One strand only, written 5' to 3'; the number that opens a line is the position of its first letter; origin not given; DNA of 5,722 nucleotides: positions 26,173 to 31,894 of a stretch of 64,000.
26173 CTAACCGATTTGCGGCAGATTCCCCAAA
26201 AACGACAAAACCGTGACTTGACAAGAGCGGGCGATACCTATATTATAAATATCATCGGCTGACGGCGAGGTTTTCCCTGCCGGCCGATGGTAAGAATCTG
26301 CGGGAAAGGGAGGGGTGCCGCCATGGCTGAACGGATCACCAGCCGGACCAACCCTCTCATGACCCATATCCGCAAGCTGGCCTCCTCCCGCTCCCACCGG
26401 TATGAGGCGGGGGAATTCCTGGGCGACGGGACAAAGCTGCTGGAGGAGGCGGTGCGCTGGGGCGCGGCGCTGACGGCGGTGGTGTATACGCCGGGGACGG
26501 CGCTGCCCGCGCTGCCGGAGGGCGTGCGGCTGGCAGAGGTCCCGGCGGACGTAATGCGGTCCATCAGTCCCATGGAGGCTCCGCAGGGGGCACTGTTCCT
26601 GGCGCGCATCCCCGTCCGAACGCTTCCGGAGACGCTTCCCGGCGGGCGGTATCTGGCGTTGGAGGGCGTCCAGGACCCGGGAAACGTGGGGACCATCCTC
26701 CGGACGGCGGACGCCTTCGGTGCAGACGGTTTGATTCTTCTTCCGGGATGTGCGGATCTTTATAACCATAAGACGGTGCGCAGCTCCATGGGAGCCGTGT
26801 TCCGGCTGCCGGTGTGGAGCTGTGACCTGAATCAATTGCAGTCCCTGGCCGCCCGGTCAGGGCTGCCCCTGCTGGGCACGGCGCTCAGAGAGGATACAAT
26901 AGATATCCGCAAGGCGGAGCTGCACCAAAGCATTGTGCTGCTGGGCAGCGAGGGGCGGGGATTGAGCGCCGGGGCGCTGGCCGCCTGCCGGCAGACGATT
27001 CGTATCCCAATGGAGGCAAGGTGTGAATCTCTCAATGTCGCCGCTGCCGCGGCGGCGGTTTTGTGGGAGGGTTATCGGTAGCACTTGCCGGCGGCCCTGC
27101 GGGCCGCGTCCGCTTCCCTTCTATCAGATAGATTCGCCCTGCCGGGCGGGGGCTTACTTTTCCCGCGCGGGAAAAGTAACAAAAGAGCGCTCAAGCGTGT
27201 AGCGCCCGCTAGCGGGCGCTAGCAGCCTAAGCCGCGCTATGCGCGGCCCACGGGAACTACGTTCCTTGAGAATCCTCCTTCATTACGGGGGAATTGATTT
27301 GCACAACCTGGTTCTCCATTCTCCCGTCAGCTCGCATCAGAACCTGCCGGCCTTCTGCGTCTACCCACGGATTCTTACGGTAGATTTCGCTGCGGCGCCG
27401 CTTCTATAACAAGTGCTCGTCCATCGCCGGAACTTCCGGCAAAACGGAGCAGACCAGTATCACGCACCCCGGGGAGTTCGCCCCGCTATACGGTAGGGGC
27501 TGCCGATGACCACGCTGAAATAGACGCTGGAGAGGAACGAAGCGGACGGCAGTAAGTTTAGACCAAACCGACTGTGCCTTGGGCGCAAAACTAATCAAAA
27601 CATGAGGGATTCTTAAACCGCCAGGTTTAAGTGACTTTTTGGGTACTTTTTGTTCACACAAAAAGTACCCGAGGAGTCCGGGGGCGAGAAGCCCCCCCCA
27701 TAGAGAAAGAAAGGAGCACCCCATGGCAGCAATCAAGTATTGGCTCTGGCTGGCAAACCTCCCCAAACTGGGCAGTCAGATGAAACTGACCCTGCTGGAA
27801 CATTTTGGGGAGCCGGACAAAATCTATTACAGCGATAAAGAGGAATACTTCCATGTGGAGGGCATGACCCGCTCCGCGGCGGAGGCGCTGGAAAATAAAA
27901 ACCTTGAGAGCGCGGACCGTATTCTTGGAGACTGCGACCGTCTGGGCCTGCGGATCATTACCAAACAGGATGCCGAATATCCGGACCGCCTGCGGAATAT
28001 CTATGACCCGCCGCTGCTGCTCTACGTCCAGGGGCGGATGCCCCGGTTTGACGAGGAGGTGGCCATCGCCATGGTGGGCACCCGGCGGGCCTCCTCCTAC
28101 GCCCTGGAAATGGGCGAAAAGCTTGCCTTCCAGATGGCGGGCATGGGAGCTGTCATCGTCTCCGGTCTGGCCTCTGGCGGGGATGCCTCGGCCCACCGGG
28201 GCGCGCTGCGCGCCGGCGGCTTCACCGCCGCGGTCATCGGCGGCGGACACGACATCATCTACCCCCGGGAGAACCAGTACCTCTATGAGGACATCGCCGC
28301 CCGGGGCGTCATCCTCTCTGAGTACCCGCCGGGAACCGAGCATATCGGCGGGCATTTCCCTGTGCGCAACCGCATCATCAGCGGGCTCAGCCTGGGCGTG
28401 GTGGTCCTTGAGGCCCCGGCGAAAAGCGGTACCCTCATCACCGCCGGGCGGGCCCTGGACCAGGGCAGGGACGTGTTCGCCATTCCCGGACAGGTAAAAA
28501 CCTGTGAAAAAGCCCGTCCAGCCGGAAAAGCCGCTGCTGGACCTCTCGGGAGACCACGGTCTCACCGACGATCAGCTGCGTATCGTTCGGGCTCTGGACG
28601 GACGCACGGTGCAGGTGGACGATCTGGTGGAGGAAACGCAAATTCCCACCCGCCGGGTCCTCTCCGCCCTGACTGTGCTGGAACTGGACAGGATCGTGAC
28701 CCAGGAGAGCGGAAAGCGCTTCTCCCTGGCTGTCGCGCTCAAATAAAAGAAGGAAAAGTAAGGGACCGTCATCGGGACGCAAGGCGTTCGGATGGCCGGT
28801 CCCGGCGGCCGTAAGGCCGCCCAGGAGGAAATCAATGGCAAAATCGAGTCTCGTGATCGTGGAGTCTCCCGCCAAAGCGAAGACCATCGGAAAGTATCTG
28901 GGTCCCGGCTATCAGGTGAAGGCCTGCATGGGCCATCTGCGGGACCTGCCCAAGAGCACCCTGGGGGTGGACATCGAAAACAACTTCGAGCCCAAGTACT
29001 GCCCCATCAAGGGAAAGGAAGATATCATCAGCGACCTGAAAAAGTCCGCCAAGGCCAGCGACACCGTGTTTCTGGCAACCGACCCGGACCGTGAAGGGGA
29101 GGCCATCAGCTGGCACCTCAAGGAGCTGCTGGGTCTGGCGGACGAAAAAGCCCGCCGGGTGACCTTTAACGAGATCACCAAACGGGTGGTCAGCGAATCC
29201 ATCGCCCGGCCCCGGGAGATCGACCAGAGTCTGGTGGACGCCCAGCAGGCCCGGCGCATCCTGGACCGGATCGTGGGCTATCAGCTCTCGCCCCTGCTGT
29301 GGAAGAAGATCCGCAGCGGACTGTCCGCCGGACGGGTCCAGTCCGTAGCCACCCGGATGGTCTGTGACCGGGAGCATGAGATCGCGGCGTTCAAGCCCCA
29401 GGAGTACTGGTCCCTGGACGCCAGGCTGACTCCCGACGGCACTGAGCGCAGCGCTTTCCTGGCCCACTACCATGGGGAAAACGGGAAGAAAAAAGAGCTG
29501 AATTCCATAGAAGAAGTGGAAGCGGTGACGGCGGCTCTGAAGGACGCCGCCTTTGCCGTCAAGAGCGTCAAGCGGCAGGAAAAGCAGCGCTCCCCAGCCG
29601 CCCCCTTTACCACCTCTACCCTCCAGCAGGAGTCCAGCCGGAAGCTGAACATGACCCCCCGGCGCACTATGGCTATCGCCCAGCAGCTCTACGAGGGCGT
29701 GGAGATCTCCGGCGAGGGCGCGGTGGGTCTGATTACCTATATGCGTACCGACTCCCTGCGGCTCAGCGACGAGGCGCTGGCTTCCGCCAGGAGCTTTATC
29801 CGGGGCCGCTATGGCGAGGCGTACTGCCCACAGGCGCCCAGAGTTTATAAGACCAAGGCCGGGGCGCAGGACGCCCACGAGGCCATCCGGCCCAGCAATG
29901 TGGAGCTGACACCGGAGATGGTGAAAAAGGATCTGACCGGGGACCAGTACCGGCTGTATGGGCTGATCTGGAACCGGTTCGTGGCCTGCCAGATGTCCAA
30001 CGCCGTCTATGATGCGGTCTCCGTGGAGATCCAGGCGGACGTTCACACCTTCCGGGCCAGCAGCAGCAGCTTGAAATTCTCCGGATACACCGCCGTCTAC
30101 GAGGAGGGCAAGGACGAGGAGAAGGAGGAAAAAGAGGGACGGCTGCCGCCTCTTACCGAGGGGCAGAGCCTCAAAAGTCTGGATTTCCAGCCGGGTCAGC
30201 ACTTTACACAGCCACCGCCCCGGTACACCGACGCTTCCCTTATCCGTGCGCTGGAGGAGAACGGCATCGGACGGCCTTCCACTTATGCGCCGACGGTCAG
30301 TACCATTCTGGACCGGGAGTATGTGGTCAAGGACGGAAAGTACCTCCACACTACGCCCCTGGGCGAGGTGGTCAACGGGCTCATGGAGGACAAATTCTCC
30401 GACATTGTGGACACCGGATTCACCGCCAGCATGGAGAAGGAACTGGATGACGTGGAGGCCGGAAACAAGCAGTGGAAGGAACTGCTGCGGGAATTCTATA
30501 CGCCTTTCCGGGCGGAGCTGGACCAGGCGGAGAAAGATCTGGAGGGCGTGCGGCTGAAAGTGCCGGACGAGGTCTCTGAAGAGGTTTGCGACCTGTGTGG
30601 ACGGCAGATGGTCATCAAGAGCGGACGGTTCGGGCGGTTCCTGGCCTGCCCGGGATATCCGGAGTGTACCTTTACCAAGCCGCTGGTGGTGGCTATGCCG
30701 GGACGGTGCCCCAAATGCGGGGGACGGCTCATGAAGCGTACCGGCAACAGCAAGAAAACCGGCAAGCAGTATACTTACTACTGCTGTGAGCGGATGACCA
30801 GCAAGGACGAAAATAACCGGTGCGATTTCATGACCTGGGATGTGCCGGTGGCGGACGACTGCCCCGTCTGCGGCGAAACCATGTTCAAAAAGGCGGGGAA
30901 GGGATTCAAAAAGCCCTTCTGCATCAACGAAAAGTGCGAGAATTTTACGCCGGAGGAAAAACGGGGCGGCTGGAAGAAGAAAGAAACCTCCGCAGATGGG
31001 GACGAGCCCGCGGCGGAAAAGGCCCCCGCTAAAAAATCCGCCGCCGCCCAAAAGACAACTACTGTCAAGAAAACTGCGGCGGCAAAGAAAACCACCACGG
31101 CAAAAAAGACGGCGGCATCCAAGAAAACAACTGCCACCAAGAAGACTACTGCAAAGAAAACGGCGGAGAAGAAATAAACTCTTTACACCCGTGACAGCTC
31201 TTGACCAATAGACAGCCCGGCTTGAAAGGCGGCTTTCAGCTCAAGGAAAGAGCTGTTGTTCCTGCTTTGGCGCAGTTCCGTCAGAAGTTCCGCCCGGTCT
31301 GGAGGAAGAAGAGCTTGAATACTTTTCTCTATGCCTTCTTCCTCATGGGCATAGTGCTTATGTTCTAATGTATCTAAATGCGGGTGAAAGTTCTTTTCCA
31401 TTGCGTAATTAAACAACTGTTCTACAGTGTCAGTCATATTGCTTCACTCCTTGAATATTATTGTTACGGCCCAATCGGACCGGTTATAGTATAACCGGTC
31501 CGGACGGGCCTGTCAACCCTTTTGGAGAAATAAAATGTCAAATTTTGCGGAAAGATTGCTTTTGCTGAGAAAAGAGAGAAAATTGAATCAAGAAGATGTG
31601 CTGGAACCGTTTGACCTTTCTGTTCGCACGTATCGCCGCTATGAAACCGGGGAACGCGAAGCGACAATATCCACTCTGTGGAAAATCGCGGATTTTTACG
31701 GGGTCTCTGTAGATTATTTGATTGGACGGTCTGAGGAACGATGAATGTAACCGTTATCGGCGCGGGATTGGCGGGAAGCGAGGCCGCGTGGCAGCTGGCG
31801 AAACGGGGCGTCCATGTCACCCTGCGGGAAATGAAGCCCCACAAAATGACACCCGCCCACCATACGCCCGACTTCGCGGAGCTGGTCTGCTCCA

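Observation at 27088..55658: Five copies of a 0.45-0.6 kb hairpin-dense repeat with ~100-nt imperfect terminal inverted repeats (MITE-like element or large structured RNA family)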

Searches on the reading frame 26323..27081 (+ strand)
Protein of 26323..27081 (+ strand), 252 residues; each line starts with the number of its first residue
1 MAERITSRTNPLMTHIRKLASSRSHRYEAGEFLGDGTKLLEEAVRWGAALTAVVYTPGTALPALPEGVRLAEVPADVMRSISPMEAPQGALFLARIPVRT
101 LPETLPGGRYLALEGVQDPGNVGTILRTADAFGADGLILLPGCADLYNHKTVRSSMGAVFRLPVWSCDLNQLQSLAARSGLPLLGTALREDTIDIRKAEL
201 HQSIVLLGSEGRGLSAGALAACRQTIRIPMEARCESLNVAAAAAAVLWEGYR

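Call 89: search_protein_families(library=pfam, proteins=[window:26323-27081:+], max_evalue=0.01)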
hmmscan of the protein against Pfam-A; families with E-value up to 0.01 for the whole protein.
window:26323-27081:+ (252 aa): 2 families
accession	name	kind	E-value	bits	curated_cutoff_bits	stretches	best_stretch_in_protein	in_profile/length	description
PF00588.24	SpoU_methylase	-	1.6e-33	116.2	29.7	1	110-247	3-141/142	SpoU rRNA Methylase family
PF22435.1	MRM3-like_sub_bind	-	9.3e-11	42.4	27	1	10-91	1-83/84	MRM3-like substrate binding domain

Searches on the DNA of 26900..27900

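Call 10: search_rna_families(source=window, start=26900, end=27900, threshold=evalue, max_evalue=10)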
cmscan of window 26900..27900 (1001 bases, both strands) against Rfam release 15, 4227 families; matches with E-value up to 10: 5.
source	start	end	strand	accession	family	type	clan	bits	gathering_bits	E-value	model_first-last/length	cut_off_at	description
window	27629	27671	+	RF00486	mir-129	Gene; miRNA;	-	17.7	48.6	1.6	1-75/75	no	mir-129 microRNA precursor family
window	27633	27678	+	RF03418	mir-3198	Gene; miRNA;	-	16.7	91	5.5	1-80/80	no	mir-3198 microRNA precursor family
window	27633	27678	+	RF04239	mir-4679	Gene; miRNA;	-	16.1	88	8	1-75/75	no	mir-4679 microRNA precursor family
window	26959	27064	-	RF02421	Bp1_684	Gene; sRNA;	-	14.8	44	2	1-113/113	no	Burkholderia sRNA Bp1_Cand684_SIPHT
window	27101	27249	-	RF01857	Archaea_SRP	Gene;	CL00003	11.8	96.5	3.9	1-317/317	no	Archaeal signal recognition particle RNA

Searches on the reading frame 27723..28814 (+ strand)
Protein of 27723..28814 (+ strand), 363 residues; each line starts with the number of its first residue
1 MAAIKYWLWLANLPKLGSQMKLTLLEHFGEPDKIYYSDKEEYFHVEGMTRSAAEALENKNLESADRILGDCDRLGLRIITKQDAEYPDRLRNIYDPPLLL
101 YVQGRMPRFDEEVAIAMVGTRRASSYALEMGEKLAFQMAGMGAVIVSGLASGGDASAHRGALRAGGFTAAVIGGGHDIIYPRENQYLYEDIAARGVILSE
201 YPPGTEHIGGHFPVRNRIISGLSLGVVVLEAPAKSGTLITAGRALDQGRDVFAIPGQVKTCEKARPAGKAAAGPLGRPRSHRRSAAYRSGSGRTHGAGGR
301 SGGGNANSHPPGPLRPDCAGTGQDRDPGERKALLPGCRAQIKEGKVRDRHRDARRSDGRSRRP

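Call 89: search_protein_families(library=pfam, proteins=[window:27723-28814:+], max_evalue=0.01)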
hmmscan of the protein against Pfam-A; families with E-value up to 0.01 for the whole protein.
window:27723-28814:+ (363 aa): 1 family
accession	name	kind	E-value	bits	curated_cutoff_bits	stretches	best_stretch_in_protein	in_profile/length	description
PF02481.21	DNA_processg_A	-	1.2e-67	227.7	29.6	1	71-261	2-194/212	DNA recombination-mediator protein A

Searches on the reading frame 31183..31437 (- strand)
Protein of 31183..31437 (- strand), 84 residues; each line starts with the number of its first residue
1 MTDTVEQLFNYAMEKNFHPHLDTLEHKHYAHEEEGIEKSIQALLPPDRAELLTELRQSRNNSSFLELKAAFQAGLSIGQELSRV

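Call 89: search_protein_families(library=pfam, proteins=[window:31183-31437:-], max_evalue=0.01)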
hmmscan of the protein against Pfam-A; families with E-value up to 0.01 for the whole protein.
window:31183-31437:- (84 aa): 1 family
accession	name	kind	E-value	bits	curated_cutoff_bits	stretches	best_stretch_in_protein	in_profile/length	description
PF20648.2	DUF6809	-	0.00073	20.7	27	1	1-81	1-81/85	Family of unknown function (DUF6809)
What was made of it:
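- Checked: 'No credible ORF' holds for A-D. However, related gene-bearing cassettes exist, and one arm-less DUF6809/XRE pair lies in the window at 31183-31744 (call 89).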

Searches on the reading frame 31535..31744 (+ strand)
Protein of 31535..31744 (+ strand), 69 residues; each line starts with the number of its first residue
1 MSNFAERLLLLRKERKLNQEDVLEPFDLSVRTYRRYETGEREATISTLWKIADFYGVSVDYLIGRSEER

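Call 89: search_protein_families(library=pfam, proteins=[window:31535-31744:+], max_evalue=0.01)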
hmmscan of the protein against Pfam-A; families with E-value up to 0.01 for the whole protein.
window:31535-31744:+ (69 aa): 4 families
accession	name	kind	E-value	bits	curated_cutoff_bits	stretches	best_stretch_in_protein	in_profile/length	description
PF01381.28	HTH_3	-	4.5e-13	49.4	23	1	11-62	4-55/55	Helix-turn-helix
PF12844.13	HTH_19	-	8.5e-08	32.4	30.2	1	6-63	2-59/64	Helix-turn-helix domain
PF13560.12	HTH_31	-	1.5e-07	32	27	1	4-60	2-59/64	Helix-turn-helix domain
PF13443.12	HTH_26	-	0.0031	18.2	22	1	8-62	2-57/63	Cro/C1-type HTH DNA-binding domain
